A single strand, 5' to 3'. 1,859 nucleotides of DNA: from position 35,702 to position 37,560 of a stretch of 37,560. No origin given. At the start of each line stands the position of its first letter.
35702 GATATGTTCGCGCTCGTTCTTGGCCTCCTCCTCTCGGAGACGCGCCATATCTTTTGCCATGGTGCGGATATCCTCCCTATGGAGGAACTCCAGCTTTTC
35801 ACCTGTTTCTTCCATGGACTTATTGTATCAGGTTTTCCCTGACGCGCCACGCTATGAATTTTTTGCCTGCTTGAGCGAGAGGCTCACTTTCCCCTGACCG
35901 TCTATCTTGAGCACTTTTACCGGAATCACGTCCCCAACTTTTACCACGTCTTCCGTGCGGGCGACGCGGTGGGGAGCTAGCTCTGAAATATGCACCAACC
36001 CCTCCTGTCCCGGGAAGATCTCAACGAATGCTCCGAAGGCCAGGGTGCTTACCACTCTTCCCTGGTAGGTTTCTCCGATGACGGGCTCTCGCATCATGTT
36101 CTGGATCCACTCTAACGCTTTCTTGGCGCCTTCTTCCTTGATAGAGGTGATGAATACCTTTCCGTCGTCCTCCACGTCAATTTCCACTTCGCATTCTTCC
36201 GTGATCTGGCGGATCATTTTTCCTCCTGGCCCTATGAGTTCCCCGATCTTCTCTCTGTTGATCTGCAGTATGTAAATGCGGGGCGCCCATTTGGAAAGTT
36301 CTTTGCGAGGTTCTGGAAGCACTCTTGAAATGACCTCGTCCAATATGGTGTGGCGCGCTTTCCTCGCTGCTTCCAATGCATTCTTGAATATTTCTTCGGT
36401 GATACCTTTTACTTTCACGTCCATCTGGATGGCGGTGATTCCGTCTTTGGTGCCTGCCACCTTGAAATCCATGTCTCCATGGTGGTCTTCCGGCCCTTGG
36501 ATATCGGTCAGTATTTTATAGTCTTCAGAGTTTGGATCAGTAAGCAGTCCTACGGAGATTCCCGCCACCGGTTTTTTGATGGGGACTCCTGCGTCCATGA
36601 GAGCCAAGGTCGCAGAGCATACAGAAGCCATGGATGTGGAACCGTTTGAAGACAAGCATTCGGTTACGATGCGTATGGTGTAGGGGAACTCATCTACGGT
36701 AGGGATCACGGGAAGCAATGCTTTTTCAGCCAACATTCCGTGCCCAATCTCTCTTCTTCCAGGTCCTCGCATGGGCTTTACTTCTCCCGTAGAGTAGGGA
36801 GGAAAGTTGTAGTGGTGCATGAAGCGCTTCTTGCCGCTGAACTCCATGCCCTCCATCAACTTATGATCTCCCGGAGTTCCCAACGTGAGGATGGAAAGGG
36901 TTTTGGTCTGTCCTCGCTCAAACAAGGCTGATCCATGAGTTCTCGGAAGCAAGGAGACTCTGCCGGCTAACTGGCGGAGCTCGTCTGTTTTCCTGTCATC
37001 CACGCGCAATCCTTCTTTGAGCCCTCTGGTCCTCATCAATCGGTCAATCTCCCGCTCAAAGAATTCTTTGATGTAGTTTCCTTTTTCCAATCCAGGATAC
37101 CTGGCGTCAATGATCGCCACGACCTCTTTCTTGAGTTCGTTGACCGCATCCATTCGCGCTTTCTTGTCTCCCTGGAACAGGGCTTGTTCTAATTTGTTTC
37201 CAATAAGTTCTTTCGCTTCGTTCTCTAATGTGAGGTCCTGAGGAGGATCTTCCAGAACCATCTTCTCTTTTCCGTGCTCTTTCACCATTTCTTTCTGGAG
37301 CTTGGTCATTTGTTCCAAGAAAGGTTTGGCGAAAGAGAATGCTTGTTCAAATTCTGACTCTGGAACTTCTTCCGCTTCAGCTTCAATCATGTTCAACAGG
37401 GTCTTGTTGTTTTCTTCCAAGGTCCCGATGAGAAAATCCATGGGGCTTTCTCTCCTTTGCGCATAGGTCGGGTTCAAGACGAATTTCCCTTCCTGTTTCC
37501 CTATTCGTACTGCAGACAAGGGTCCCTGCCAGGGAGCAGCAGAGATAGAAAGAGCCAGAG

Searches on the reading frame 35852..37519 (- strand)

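Call 7: search_protein_families(library=pfam, proteins=[window:35852-37519:-], max_evalue=0.01)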
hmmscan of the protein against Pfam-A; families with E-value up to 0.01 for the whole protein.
window:35852-37519:- (555 aa): 8 families
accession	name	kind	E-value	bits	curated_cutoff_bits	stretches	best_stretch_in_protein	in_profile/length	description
PF01138.27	RNase_PH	-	3.3e-27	95.9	25.5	1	180-313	1-130/130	3' exoribonuclease family, domain 1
PF00575.29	S1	-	2.2e-17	63.7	22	1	479-550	2-74/74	S1 RNA binding domain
PF03725.20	RNase_PH_C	-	4.6e-17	62.2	20.8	2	317-388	2-67/67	3' exoribonuclease family, domain 2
PF00013.35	KH_1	-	5.2e-11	42.6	21.5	1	417-473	3-65/66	KH domain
PF03726.19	PNPase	-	2.9e-07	31.3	24.6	1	98-177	2-81/81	Polyribonucleotide nucleotidyltransferase, RNA binding domain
PF23459.1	S1_RRP5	-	9.1e-05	23.4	27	1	482-548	4-71/72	RRP5 S1 domain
PF21893.1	DUF6918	-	0.0003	21.6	27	0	359-409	17-68/141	Family of unknown function (DUF6918)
PF07650.23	KH_2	-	0.00054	20.2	22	1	417-461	28-72/78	KH domain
